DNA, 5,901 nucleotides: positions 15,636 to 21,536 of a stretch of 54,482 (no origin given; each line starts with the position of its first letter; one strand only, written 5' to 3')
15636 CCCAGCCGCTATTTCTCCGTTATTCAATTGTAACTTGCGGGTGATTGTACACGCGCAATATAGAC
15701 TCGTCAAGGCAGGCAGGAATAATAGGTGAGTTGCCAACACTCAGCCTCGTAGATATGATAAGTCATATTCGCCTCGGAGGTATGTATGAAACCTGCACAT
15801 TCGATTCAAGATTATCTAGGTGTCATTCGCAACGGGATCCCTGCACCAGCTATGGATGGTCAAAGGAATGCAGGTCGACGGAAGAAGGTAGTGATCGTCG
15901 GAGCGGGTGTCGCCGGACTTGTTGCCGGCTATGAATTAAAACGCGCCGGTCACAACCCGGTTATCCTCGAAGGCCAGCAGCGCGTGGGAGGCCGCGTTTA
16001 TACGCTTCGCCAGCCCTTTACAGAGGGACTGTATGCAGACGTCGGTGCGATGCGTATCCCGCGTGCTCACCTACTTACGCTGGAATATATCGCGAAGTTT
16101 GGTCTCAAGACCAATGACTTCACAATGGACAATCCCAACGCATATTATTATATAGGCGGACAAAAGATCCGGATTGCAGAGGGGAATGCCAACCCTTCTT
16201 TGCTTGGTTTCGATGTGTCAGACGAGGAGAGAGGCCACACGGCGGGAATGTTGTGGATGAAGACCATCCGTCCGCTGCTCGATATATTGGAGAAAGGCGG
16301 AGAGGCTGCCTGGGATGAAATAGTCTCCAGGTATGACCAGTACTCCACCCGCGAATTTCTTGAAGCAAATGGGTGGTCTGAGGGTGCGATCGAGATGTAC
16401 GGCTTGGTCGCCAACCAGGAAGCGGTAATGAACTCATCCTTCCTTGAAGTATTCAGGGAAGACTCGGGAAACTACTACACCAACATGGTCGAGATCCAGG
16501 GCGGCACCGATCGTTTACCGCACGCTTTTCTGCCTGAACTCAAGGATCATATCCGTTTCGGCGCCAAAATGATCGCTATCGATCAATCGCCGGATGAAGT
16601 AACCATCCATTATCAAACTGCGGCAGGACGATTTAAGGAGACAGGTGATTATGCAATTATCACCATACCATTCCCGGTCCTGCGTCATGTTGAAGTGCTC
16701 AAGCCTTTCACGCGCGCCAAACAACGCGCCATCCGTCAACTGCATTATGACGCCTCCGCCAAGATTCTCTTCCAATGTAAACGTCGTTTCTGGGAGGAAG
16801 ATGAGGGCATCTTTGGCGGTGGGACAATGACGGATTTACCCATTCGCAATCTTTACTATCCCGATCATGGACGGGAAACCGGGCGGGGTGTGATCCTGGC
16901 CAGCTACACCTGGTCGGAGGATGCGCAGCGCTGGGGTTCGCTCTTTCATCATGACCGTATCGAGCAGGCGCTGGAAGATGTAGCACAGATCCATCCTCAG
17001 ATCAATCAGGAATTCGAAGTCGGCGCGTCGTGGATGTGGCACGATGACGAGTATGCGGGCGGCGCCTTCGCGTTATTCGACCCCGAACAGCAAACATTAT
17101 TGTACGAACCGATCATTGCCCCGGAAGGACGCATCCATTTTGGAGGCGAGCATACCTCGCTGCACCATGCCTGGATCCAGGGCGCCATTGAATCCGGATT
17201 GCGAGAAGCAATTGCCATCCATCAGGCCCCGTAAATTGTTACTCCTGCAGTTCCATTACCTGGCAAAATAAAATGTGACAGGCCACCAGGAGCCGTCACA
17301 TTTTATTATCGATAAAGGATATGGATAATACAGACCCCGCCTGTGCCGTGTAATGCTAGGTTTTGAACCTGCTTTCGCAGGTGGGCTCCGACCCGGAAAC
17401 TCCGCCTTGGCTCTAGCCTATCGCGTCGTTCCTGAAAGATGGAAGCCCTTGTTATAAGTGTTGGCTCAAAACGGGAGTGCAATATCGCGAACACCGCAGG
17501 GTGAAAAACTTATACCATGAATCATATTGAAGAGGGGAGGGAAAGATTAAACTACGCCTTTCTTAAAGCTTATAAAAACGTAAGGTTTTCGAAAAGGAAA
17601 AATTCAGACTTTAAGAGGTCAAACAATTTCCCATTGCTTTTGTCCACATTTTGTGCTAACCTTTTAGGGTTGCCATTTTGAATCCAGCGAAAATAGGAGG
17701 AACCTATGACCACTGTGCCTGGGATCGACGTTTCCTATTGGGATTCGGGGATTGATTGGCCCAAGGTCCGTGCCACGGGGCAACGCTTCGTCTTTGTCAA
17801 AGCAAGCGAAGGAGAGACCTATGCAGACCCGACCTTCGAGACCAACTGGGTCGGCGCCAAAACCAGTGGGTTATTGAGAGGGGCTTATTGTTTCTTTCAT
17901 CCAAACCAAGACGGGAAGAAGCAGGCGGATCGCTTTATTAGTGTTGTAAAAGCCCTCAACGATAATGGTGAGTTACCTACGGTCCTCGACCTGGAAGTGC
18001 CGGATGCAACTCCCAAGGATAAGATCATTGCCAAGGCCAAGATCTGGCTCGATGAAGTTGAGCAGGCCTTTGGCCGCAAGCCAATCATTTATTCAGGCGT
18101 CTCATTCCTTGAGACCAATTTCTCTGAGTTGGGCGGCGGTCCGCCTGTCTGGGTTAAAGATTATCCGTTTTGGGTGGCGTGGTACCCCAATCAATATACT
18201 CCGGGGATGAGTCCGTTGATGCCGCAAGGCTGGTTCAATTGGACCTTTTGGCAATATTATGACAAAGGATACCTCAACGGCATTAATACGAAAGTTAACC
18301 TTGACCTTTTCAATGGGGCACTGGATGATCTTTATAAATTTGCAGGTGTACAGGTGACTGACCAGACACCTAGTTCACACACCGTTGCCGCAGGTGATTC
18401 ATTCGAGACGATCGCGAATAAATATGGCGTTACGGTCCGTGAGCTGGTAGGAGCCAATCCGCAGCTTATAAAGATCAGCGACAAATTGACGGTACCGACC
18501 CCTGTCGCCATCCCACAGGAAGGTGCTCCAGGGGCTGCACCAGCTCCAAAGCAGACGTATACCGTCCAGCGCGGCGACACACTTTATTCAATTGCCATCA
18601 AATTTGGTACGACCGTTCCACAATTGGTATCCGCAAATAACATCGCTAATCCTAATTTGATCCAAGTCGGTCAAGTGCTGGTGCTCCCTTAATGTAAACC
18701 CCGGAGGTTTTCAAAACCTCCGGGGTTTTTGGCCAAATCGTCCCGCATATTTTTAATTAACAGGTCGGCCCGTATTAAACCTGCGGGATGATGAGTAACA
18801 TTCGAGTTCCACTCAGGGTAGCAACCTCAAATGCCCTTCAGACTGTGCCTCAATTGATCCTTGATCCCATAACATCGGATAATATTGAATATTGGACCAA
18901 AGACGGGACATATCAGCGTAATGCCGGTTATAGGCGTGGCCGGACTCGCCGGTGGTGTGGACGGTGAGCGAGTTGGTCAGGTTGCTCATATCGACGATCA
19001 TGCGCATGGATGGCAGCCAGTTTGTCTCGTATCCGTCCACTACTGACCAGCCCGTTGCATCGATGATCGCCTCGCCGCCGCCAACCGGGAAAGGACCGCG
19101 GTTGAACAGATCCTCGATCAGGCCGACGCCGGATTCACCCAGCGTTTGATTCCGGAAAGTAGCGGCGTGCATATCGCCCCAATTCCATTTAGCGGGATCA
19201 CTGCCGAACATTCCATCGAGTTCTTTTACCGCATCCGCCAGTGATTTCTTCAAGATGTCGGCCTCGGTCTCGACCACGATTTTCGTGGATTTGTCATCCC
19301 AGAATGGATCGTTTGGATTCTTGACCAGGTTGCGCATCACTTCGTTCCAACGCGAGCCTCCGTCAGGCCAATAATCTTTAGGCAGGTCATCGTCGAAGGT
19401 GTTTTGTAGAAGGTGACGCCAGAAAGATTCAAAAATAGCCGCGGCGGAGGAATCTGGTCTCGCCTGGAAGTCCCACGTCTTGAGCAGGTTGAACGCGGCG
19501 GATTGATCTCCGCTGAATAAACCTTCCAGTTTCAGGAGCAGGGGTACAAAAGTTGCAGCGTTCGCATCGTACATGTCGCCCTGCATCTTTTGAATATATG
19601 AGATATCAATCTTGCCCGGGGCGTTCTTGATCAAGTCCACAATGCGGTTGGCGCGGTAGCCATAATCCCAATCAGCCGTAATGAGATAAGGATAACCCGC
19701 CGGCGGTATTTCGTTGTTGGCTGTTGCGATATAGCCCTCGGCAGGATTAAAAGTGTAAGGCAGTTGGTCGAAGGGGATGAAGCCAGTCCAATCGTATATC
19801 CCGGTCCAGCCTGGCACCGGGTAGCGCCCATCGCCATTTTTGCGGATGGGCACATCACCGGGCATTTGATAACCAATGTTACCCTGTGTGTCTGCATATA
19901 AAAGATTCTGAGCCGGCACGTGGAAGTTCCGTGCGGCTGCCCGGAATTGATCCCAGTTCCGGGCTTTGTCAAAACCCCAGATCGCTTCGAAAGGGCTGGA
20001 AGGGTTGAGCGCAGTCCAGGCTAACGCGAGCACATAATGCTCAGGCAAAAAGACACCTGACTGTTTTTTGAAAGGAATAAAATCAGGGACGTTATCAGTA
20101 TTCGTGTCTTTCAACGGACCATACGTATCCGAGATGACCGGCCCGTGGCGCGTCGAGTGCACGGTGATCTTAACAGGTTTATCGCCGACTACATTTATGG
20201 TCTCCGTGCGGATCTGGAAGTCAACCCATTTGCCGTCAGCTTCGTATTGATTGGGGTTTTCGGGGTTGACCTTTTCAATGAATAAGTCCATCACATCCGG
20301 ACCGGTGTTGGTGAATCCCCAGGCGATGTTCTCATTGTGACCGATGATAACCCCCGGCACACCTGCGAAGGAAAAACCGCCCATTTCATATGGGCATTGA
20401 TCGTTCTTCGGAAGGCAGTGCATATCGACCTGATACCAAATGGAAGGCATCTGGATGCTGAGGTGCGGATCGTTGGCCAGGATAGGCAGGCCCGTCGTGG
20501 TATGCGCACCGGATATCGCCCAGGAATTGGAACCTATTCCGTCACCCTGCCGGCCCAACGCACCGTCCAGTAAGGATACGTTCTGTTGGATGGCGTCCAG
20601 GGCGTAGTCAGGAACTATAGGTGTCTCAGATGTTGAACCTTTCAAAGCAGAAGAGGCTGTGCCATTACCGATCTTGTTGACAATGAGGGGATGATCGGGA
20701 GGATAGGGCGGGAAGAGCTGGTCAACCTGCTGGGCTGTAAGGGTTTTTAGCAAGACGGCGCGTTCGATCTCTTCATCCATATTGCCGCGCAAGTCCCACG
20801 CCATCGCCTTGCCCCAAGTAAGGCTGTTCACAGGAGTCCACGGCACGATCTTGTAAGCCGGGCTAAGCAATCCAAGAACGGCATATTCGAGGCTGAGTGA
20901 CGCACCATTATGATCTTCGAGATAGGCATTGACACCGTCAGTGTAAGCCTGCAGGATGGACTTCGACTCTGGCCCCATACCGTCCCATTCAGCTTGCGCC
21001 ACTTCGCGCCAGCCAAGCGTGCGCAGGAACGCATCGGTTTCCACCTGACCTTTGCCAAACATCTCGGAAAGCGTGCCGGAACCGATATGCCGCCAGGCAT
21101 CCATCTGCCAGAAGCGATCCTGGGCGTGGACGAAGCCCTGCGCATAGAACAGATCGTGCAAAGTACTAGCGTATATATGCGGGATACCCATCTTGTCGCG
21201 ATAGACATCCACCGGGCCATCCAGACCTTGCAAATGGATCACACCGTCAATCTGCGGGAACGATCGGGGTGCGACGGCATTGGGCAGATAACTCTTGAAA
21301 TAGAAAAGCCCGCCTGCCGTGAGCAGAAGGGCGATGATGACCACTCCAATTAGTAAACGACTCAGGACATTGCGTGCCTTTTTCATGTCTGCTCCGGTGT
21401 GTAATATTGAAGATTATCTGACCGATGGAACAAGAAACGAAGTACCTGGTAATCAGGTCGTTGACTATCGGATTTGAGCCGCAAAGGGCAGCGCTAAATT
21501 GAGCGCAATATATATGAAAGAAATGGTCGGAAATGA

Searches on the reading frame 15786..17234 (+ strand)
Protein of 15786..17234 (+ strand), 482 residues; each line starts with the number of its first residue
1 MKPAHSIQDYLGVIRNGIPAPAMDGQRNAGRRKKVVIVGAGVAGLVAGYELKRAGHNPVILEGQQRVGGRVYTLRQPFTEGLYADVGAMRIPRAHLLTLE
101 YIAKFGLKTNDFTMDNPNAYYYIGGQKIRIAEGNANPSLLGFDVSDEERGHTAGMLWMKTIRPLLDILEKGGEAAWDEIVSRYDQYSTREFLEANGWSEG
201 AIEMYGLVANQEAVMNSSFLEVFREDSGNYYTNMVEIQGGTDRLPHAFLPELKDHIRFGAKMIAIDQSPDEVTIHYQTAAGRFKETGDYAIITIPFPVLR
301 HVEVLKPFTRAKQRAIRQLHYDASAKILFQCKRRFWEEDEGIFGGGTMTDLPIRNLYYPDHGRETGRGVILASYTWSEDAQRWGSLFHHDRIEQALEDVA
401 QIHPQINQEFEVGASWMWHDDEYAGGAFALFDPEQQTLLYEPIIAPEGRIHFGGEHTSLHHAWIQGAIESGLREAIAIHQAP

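Call 5: search_protein_families(library=pfam, proteins=[window:15786-17234:+])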
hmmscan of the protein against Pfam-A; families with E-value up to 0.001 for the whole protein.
window:15786-17234:+ (482 aa): 5 families
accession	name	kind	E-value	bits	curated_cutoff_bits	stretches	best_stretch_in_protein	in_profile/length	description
PF01593.30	Amino_oxidase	-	6.2e-74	250.3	19.8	1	42-478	1-442/443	Flavin containing amine oxidoreductase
PF13450.12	NAD_binding_8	-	3.5e-11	43.7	21.9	1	37-88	1-49/68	NAD(P)-binding Rossmann-like domain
PF00890.30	FAD_binding_2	-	1.2e-05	25.2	20.4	1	35-69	2-36/414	FAD binding domain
PF01266.30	DAO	-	5.3e-05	23.3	27.9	1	34-68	1-35/353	FAD dependent oxidoreductase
PF07992.20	Pyr_redox_2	-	0.00031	20.7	26.1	1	33-70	1-39/291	Pyridine nucleotide-disulphide oxidoreductase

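Call 7: find_encoding_contigs(protein=window:15786-17234:+, flank=6000, max_places=8)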
Protein window:15786-17234:+ (482 aa): 10 contigs read that carry it; 8 places shown.
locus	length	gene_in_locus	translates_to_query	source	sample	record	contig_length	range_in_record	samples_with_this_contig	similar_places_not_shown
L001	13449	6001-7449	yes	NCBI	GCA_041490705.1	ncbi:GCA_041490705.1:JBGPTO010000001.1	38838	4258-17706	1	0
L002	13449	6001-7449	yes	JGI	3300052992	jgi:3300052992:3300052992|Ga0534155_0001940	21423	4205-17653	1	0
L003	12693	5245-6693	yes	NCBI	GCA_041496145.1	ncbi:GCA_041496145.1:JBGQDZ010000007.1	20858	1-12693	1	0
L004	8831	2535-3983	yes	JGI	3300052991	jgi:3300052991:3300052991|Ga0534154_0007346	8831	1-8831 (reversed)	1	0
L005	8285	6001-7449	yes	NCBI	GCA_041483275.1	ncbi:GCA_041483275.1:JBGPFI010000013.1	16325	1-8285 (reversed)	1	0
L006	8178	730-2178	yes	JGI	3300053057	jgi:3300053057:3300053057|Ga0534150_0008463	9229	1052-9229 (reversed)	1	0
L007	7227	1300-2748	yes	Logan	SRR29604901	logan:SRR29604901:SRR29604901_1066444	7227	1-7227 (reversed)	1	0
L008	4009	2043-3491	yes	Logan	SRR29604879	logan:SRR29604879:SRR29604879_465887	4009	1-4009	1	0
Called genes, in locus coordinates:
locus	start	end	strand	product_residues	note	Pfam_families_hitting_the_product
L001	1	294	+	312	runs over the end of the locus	PF22082:TtuA_LIM_N, PF01171:ATP_bind_3 (weak)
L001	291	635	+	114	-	PF02311:AraC_binding (weak), PF07883:Cupin_2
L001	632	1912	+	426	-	PF06224:AlkZ-like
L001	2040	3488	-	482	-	PF03951:Gln-synt_N, PF00120:Gln-synt_C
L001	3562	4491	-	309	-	PF00892:EamA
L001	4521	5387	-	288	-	PF00165:HTH_AraC (weak), PF12833:HTH_18, PF01035:DNA_binding_1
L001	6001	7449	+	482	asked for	PF00890:FAD_binding_2 (weak), PF01593:Amino_oxidase, PF13450:NAD_binding_8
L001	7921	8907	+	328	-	PF01183:Glyco_hydro_25, PF01476:LysM (weak), PF23473:LysM3_LYK4_5 (faint), PF01476:LysM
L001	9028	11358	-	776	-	PF01804:Penicil_amidase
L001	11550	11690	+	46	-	-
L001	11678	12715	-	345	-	-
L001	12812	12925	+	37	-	-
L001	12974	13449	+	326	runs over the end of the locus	PF00005:ABC_tran, PF13304:AAA_21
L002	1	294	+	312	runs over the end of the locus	PF22082:TtuA_LIM_N, PF01171:ATP_bind_3 (weak)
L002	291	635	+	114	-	PF02311:AraC_binding (weak), PF07883:Cupin_2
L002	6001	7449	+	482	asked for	PF00890:FAD_binding_2 (weak), PF01593:Amino_oxidase, PF13450:NAD_binding_8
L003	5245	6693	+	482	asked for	PF00890:FAD_binding_2 (weak), PF01593:Amino_oxidase, PF13450:NAD_binding_8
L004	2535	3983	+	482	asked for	PF00890:FAD_binding_2 (weak), PF01593:Amino_oxidase, PF13450:NAD_binding_8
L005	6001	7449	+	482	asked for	PF00890:FAD_binding_2 (weak), PF01593:Amino_oxidase, PF13450:NAD_binding_8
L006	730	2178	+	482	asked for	PF00890:FAD_binding_2 (weak), PF01593:Amino_oxidase, PF13450:NAD_binding_8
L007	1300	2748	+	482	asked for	PF00890:FAD_binding_2 (weak), PF01593:Amino_oxidase, PF13450:NAD_binding_8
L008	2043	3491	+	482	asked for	PF00890:FAD_binding_2 (weak), PF01593:Amino_oxidase, PF13450:NAD_binding_8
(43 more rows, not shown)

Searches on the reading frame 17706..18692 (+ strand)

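Call 5: search_protein_families(library=pfam, proteins=[window:17706-18692:+])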
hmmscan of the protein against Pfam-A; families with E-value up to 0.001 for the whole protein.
window:17706-18692:+ (328 aa): 3 families
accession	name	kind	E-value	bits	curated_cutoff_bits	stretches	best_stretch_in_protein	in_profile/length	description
PF01183.26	Glyco_hydro_25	-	4.1e-44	151.5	27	1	7-193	1-180/180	Glycosyl hydrolases family 25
PF01476.26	LysM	-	9.9e-27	93.1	20.9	2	285-328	1-43/43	LysM domain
PF23473.1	LysM3_LYK4_5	-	1.8e-09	38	29.3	1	284-320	4-40/48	LYK4/5 LysM3 domain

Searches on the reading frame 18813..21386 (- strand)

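Call 5: search_protein_families(library=pfam, proteins=[window:18813-21386:-])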
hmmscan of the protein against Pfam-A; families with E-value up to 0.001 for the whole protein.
window:18813-21386:- (857 aa): 1 family
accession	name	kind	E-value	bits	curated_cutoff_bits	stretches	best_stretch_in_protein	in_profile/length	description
PF01804.23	Penicil_amidase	-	1e-250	834.9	21.3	1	58-846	1-674/675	Penicillin amidase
